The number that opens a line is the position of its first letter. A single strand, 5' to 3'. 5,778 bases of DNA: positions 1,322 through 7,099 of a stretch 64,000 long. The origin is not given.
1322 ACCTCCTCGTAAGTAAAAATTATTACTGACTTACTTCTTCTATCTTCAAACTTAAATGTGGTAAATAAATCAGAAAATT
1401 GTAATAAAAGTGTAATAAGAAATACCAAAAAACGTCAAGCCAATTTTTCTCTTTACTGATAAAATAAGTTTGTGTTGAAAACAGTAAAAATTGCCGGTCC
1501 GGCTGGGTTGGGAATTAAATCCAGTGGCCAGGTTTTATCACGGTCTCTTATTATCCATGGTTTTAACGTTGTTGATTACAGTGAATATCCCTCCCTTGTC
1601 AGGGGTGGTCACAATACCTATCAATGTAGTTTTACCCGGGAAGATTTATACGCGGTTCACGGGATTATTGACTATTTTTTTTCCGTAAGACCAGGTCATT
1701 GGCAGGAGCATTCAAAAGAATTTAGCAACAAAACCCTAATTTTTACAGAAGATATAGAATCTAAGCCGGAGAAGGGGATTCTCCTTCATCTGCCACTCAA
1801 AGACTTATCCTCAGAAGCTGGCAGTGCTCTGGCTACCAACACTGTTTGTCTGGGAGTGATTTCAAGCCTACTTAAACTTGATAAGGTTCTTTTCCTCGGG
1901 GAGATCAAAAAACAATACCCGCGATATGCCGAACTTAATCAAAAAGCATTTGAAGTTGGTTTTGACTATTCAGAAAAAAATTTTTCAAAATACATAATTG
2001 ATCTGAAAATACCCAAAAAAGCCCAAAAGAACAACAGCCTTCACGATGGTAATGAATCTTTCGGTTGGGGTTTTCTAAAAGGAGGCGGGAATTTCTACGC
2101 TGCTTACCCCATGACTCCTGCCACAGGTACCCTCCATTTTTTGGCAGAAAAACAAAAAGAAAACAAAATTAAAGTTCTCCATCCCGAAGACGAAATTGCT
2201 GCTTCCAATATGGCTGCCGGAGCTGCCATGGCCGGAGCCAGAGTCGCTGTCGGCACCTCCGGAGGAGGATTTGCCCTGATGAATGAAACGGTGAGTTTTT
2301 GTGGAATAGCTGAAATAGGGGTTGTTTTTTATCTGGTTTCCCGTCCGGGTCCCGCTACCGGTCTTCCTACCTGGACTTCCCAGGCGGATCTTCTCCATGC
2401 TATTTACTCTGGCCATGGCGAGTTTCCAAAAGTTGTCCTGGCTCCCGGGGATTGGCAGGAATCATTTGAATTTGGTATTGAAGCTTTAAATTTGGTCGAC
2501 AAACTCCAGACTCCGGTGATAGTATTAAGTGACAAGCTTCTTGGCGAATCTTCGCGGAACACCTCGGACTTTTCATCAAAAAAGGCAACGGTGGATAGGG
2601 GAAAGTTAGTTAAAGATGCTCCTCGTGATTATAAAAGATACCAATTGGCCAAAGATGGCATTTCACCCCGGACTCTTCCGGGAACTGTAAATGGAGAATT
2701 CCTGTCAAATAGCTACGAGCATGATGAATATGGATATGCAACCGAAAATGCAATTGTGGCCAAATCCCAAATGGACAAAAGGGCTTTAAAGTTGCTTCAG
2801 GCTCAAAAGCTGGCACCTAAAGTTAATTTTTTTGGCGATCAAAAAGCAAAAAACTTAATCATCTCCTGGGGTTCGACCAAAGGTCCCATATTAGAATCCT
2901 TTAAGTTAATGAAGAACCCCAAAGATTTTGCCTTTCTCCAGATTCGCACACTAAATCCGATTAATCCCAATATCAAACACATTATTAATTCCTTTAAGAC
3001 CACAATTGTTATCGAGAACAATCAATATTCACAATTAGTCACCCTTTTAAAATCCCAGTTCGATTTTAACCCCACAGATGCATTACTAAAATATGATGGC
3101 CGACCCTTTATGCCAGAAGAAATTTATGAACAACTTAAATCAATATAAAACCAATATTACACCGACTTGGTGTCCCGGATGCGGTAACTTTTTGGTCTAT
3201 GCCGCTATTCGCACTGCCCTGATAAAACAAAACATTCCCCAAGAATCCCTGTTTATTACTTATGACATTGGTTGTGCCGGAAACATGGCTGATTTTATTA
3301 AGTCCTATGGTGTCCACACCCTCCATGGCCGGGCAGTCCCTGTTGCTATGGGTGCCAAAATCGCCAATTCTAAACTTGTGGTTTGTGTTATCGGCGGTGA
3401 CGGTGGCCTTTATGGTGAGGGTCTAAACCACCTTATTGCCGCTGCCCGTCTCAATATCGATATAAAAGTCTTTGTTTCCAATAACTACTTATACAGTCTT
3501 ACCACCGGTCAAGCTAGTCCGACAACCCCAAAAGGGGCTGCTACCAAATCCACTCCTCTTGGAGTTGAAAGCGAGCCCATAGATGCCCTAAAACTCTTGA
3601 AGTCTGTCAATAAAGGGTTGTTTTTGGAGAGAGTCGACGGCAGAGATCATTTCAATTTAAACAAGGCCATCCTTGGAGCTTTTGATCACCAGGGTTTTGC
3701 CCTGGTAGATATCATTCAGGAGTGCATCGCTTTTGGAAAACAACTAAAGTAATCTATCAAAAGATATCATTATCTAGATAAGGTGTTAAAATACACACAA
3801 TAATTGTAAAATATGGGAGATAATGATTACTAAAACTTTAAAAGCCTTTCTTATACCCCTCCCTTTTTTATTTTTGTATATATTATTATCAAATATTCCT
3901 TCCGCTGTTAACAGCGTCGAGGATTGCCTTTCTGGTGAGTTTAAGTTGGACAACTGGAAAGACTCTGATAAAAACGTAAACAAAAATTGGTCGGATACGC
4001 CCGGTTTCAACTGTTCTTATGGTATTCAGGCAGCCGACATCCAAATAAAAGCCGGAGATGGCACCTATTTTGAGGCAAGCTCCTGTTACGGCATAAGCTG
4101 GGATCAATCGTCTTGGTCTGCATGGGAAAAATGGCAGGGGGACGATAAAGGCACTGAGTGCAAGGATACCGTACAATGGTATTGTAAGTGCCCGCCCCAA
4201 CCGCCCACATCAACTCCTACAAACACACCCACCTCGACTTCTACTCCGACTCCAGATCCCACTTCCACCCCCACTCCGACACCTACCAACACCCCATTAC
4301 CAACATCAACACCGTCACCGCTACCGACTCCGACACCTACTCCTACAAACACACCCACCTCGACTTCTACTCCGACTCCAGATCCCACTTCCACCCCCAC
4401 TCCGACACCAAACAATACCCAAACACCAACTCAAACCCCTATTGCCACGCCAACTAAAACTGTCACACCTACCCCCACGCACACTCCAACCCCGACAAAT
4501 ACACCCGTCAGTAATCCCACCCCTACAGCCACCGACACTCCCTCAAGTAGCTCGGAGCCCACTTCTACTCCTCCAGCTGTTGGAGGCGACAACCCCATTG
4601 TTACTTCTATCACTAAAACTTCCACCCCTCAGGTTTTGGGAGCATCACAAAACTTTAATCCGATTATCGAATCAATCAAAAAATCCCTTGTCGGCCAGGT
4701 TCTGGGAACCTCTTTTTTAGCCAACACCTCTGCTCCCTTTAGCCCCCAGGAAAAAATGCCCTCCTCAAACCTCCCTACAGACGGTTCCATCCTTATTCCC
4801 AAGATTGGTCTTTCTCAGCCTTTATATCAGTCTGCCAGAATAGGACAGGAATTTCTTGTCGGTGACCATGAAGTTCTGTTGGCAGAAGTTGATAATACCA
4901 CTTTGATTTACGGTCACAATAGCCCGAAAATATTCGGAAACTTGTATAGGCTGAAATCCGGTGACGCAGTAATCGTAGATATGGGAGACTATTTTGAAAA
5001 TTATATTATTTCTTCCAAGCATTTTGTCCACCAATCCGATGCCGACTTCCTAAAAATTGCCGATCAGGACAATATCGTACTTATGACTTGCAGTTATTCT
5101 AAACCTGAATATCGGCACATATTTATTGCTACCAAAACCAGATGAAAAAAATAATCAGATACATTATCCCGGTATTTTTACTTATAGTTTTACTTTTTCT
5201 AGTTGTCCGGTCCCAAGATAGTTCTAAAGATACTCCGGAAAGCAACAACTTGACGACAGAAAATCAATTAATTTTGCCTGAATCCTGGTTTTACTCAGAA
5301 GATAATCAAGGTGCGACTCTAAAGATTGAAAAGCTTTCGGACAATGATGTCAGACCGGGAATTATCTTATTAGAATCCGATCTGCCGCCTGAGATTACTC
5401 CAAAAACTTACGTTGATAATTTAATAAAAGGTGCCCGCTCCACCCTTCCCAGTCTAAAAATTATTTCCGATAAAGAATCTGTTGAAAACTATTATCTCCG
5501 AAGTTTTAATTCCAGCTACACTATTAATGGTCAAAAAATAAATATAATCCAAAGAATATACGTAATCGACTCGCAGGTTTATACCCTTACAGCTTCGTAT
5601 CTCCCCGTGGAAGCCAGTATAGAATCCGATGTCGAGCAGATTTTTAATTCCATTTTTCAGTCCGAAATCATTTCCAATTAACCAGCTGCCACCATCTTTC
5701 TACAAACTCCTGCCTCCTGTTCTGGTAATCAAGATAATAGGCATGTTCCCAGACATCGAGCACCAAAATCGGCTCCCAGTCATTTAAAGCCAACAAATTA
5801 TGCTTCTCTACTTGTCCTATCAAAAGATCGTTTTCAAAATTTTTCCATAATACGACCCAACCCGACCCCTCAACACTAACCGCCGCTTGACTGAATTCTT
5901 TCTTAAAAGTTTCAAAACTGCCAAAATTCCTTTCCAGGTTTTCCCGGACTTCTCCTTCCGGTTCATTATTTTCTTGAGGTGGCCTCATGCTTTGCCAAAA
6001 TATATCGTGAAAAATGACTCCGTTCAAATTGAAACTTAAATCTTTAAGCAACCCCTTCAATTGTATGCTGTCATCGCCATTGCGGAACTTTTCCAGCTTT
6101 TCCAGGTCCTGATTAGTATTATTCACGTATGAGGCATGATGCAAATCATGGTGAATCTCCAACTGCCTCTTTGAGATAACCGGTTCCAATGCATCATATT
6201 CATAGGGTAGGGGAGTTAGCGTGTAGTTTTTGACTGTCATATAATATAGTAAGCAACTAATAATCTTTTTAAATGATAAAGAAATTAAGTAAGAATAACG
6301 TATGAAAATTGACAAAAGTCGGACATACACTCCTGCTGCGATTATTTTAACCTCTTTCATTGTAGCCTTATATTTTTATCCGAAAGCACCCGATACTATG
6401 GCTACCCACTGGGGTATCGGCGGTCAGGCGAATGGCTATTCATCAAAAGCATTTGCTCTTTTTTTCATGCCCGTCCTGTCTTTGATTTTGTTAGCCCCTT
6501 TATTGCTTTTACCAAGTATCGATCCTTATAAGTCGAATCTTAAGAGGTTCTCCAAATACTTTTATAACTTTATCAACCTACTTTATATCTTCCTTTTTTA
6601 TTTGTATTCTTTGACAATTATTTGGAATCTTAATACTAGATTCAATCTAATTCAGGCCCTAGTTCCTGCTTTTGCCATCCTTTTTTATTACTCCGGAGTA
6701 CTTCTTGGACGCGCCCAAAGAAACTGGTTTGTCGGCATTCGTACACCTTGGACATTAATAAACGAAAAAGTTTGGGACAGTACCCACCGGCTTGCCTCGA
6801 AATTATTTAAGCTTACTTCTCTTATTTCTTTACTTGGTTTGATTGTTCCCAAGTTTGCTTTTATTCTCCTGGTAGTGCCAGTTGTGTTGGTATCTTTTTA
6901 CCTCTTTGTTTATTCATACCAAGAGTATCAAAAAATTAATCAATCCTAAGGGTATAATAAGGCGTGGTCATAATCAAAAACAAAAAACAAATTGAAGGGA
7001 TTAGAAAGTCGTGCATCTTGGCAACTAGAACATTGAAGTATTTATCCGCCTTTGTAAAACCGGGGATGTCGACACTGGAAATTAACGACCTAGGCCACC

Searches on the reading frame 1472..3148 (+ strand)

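Call 9: search_protein_families(library=pfam, proteins=[window:1472-3148:+], max_evalue=0.01)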
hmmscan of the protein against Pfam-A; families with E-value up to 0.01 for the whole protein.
window:1472-3148:+ (558 aa): 3 families
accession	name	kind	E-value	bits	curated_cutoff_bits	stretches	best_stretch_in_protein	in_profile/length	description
PF01855.24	POR_N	-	8.6e-48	163.5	27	1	203-429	5-223/231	Pyruvate flavodoxin/ferredoxin oxidoreductase, thiamine diP-bdg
PF01558.24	POR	-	2.3e-16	60.9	27.4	1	12-164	2-172/173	Pyruvate ferredoxin/flavodoxin oxidoreductase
PF02776.23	TPP_enzyme_N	-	0.0083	16.3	26.8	0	216-268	23-77/119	Thiamine pyrophosphate enzyme, N-terminal TPP binding domain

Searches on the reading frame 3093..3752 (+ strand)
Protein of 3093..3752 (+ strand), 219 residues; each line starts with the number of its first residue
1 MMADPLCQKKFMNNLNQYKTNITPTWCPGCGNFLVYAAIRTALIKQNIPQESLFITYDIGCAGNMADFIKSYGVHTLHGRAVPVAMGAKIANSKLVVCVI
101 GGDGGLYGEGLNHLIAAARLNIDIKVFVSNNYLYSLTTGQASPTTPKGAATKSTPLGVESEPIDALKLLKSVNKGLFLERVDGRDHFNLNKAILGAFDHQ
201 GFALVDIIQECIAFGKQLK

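Call 9: search_protein_families(library=pfam, proteins=[window:3093-3752:+], max_evalue=0.01)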
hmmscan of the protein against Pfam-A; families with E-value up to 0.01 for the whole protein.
window:3093-3752:+ (219 aa): 1 family
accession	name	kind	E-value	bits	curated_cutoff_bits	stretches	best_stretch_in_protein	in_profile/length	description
PF02775.26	TPP_enzyme_C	-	1.2e-26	93.7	21.9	1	59-207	2-151/151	Thiamine pyrophosphate enzyme, C-terminal TPP binding domain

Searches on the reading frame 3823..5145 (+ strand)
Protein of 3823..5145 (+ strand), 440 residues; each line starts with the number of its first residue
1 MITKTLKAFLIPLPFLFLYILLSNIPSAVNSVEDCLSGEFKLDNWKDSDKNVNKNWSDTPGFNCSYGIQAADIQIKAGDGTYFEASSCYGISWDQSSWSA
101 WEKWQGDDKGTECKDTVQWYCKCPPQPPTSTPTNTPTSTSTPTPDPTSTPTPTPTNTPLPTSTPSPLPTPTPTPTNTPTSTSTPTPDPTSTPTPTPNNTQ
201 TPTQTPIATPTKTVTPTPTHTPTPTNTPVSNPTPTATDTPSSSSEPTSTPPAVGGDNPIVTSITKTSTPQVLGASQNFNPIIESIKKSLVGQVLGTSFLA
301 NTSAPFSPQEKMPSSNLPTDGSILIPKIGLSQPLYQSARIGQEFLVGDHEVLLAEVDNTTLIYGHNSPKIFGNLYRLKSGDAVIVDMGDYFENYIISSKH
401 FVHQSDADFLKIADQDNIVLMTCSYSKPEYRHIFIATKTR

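Call 6: search_protein_families(library=pfam, proteins=[window:3823-5145:+], max_evalue=0.1)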
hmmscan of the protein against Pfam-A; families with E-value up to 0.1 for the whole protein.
window:3823-5145:+ (440 aa): 1 family
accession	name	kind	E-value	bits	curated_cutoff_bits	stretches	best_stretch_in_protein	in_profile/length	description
PF04203.18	Sortase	-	8.2e-13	48.6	26.6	1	325-437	3-123/125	Sortase domain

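Call 23: search_protein_families(library=ncbifam, proteins=[window:3823-5145:+], max_evalue=0.1)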
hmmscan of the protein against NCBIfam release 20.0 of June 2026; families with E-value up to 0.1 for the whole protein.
window:3823-5145:+ (440 aa): 5 families
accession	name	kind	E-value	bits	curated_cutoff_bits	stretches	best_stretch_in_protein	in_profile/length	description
TIGR01076.1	sortase_fam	subfamily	2.1e-08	34.1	39.35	1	321-425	1-113/136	sortase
NF033745.1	class_C_sortase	subfamily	2.8e-07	30.5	160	1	321-424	94-205/220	class C sortase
NF058671.1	sortase_SrtD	exception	0.00012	21.8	140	1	346-423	91-168/187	class D sortase, LPxTATN-specific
NF033746.1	class_D_sortase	subfamily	0.00025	20.9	165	1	323-423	13-114/135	class D sortase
TIGR03784.1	marine_sortase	equivalog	0.0034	17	158.25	1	358-423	91-156/174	class GN sortase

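Call 55: search_protein_representatives(protein=window:3823-5142:+)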
Query: 440 residues. Proteins with E-value up to 0.001 (for the whole library): 8270; up to 1e-10: 574; up to 1e-30: 41. The best 150 are listed.
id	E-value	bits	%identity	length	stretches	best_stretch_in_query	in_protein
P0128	7.0e-79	281.9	59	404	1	123-438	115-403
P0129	1.8e-78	280.5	100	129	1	312-440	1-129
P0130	1.3e-60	221.6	45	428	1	59-439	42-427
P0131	3.0e-54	200.7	41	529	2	255-439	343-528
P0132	1.4e-52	195.1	44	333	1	139-438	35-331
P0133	5.8e-50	186.5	43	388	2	188-434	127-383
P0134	7.3e-50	186.2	46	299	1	134-434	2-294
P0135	1.0e-47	179.1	48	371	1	167-435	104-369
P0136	5.8e-44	166.8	52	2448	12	129-239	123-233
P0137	8.0e-44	166.3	43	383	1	111-434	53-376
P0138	6.5e-43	163.3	44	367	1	112-434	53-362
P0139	1.8e-42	161.8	44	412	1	144-434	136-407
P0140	5.1e-42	160.3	44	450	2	256-436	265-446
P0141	6.1e-42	160.1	41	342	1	123-438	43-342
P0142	1.4e-41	158.9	43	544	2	259-436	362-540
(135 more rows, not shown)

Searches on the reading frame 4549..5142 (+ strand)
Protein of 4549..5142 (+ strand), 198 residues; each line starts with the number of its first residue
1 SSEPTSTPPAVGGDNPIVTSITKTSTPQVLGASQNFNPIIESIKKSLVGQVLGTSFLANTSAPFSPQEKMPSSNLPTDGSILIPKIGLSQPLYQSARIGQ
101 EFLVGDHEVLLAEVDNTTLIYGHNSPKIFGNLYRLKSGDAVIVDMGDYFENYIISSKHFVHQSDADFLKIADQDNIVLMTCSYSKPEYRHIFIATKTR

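Call 24: search_solved_structures(query=window:4549-5142:+, max_evalue=1, show_alignments=3)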
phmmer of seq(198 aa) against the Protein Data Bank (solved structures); distinct sequences matched with E-value up to 1: 21.
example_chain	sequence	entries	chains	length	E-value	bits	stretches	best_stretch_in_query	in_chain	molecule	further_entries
7cg9_A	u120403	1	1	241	0.00046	23.1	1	77-183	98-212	Class C sortase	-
8t28_A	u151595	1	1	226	0.0044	19.9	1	80-182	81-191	Class C sortase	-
7d6p_A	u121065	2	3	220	0.01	18.7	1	79-182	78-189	Sortase family protein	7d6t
6ixz_A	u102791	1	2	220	0.01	18.7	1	79-182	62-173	Sortase family protein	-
7s53_A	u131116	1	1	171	0.038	16.8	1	67-187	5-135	Class A sortase, sortase A chimera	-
2xwg_A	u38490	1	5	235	0.042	16.7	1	76-183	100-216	SORTASE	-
7v6k_A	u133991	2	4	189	0.05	16.4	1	66-183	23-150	Sortase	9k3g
24rr_A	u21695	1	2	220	0.051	16.4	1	76-182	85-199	Ebp pilus assembly class C sortase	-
7t8y_A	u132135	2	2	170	0.057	16.3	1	67-183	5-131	Sortase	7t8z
3fn5_A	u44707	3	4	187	0.064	16.1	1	67-183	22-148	Sortase A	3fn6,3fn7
8snq_A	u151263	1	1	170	0.076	15.8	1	67-183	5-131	Sortase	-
7s57_A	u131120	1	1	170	0.076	15.8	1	67-183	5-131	Class A sortase, sortase A chimera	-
8gr6_A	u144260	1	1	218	0.084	15.7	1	81-182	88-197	Sortase-like protein, putative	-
2w1k_A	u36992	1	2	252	0.15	14.9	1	79-182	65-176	PUTATIVE SORTASE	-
2kw8_A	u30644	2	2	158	0.17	14.7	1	78-191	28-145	LPXTG-site transpeptidase family protein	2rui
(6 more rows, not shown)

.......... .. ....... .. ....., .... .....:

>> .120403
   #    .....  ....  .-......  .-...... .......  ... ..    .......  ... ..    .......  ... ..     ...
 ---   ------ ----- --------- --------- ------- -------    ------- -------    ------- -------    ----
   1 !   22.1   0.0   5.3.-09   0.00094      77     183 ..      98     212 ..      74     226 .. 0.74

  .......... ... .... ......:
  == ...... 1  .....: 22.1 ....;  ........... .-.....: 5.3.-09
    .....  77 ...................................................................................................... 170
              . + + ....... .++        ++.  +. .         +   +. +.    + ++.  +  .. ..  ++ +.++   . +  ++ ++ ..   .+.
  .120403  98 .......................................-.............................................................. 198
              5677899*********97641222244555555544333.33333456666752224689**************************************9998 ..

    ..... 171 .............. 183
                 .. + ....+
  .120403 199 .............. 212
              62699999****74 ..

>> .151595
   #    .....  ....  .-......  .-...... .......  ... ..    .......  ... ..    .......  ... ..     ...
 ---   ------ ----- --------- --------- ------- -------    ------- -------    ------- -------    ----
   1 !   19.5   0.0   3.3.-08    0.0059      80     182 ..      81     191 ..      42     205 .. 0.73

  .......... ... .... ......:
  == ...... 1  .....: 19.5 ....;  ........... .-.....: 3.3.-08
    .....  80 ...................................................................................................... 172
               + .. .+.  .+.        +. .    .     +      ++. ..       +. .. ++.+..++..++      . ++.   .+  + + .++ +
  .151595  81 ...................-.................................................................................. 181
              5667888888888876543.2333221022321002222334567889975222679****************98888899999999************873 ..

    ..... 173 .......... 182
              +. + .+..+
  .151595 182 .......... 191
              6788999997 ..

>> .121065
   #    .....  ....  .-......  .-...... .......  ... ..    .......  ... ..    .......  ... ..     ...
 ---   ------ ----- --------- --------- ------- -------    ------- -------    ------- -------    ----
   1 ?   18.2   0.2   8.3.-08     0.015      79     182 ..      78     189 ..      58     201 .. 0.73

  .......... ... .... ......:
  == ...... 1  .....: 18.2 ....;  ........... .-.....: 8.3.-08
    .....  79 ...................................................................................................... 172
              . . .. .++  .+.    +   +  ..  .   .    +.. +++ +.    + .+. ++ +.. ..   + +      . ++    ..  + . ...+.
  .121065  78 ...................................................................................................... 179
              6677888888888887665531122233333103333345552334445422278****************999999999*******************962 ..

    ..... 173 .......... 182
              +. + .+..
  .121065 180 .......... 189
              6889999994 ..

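Call 66: predict_structure(alignment_id=A4)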
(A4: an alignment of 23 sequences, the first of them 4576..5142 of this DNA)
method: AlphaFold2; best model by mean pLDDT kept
length: 189 residues; sequences in the alignment: 23
mean_pLDDT: 77.1   pTM: 0.70
mean pLDDT of the five models: 77.1, 76.7, 76.2, 73.1, 71.8
residues with pLDDT >= 90: 79; 70-90: 48; 50-70: 29; < 50: 33
segments of 3 or more residues with pLDDT < 50: 1-23, 25-28, 42-46
pLDDT, mean of each block of 10 residues (from residue 1): 41 41 47 53 50 56 81 97 89 83 91 90 95 97 97 83 90 89 95
secondary structure, 60 per line:
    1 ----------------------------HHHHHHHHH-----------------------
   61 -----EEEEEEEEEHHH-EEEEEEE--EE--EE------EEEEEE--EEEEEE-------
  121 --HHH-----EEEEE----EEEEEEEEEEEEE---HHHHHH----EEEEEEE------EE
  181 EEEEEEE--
elements in order: H29-37 E66-74 E79-85 E100-105 E108-113 E131-135 E140-152 H156-161 E166-172 E179-187

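Call 69: fold_search(model_id=the predicted structure, library=pdb)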
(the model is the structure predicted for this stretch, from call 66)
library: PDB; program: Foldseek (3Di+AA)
matches with E <= 10: 642; with E <= 0.001: 134
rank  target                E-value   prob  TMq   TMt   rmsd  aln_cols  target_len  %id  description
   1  6bwe_B                1.2e-09  1.00  0.55  0.55  10.5       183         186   20  Sortase A from Corynebacterium diphtheriae, lid mutant (released 2017-12-27)
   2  6bwe_A                1.3e-09  1.00  0.54  0.54  11.8       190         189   20  Sortase A from Corynebacterium diphtheriae, lid mutant (released 2017-12-27)
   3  7cg9                  2.2e-09  1.00  0.53  0.52   3.8       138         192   24  Crystal structure of pilin-specific sortase SrtC1 from Lactobacillus rhamnosus GG (released 2022-03-02)
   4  5k9a                  2.5e-09  1.00  0.53  0.47  10.2       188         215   19  Sortase A from Corynebacterium diphtheriae (released 2016-06-15)
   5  7s56                  3.3e-09  1.00  0.53  0.60   4.3       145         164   17  Sortase A from Streptococcus agalactiae, residues 79-247 (released 2022-01-12)
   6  6ixz_B                5.0e-09  1.00  0.51  0.54  11.9       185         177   20  X-ray structure of sortase C from Clostridium perfringens SM101 (released 2019-08-14)
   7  2xwg_D                5.9e-09  1.00  0.55  0.56   8.8       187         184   18  Crystal structure of sortase C-1 from Actinomyces oris (formerly Actinomyces naeslundii) (released 2011-02-23)
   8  2w1k_A                7.1e-09  1.00  0.55  0.50   9.4       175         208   18  Crystal Structure of Sortase C-3 (SRTC-3) from Streptococcus pneumoniae (released 2008-12-23)
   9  2xwg_B                8.0e-09  1.00  0.55  0.56  11.6       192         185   20  Crystal structure of sortase C-1 from Actinomyces oris (formerly Actinomyces naeslundii) (released 2011-02-23)
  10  4tqx                  9.5e-09  1.00  0.54  0.51   3.6       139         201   18  Molecular Basis of Streptococcus mutans Sortase A Inhibition by Chalcone. (released 2015-05-20)
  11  7s4o_B                1.0e-08  1.00  0.54  0.62   3.6       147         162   18  Structure of C208A Sortase A from Streptococcus pyogenes bound to LPATS peptide (released 2022-09-07)
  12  7t8z_A                1.6e-08  1.00  0.54  0.63   3.4       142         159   18  Structure of Class A sortase from Streptococcus pyogenes bound to lipid II mimetic, LPATA: Thr-out conformation (released 2022-09-07)
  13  6ixz_A                1.6e-08  1.00  0.53  0.53  11.8       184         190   22  X-ray structure of sortase C from Clostridium perfringens SM101 (released 2019-08-14)
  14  7f87_A                1.9e-08  1.00  0.55  0.70   3.3       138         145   17  Crystal structure of housekeeping sortase SrtA bound with self derived tripeptide from Lactobacillus rhamnosus GG (released 2022-07-06)
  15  5hu4                  2.6e-08  1.00  0.53  0.67   3.4       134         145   16  Cystal structure of listeria monocytogenes sortase A (released 2017-02-01)
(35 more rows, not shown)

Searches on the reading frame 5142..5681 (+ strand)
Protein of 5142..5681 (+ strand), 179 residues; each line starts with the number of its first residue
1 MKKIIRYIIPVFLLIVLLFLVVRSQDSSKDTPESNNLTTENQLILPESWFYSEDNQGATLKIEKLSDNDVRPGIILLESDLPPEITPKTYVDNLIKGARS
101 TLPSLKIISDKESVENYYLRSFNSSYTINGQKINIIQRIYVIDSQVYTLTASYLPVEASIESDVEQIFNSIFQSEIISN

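Call 9: search_protein_families(library=pfam, proteins=[window:5142-5681:+], max_evalue=0.01)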
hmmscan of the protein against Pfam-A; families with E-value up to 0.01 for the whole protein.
window:5142-5681:+ (179 aa): 1 family
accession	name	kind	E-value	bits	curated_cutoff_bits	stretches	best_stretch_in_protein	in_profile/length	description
PF08786.17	DcrB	-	0.0027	18.3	27.2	1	60-166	15-123/127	DcrB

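Call 23: search_protein_families(library=ncbifam, proteins=[window:5142-5681:+], max_evalue=0.1)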
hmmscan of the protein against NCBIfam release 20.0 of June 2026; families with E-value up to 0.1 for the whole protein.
window:5142-5681:+ (179 aa): 1 family
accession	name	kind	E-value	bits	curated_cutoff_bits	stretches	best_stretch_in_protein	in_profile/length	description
NF052507.1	BA5345_fam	subfamily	0.0081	16.3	40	1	2-29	6-33/181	BA5345 family protein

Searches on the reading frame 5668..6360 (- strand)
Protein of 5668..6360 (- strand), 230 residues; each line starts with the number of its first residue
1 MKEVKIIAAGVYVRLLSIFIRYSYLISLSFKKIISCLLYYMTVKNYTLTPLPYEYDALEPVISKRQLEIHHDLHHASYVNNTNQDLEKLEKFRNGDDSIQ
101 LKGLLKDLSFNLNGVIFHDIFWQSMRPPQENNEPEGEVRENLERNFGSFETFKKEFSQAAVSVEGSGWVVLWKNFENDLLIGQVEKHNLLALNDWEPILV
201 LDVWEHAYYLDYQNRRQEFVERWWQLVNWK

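Call 9: search_protein_families(library=pfam, proteins=[window:5668-6360:-], max_evalue=0.01)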
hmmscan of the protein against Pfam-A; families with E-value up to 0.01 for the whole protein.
window:5668-6360:- (230 aa): 2 families
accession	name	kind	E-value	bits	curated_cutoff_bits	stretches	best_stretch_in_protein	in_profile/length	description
PF02777.23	Sod_Fe_C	-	3.6e-34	117.3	20.9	1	134-230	1-97/102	Iron/manganese superoxide dismutases, C-terminal domain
PF00081.27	Sod_Fe_N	-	4.1e-28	98.1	27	1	45-125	1-81/82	Iron/manganese superoxide dismutases, alpha-hairpin domain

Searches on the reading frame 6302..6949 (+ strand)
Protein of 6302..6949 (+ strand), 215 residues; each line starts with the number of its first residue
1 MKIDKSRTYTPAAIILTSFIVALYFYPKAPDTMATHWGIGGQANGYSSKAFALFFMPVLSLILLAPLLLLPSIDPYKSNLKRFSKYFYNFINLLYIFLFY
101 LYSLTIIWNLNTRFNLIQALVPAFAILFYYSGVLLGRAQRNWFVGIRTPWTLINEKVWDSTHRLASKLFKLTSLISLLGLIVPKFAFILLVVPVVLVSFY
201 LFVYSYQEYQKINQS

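Call 9: search_protein_families(library=pfam, proteins=[window:6302-6949:+], max_evalue=0.01)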
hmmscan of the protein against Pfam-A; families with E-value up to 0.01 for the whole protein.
window:6302-6949:+ (215 aa): 2 families
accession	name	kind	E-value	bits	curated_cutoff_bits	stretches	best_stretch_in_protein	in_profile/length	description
PF07853.16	DUF1648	-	1.4e-18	66.7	28.7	1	14-60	2-48/49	Domain of unknown function (DUF1648)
PF13630.11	SdpI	-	1.3e-16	60.9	28.2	1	139-203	3-69/71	SdpI/YfhL protein family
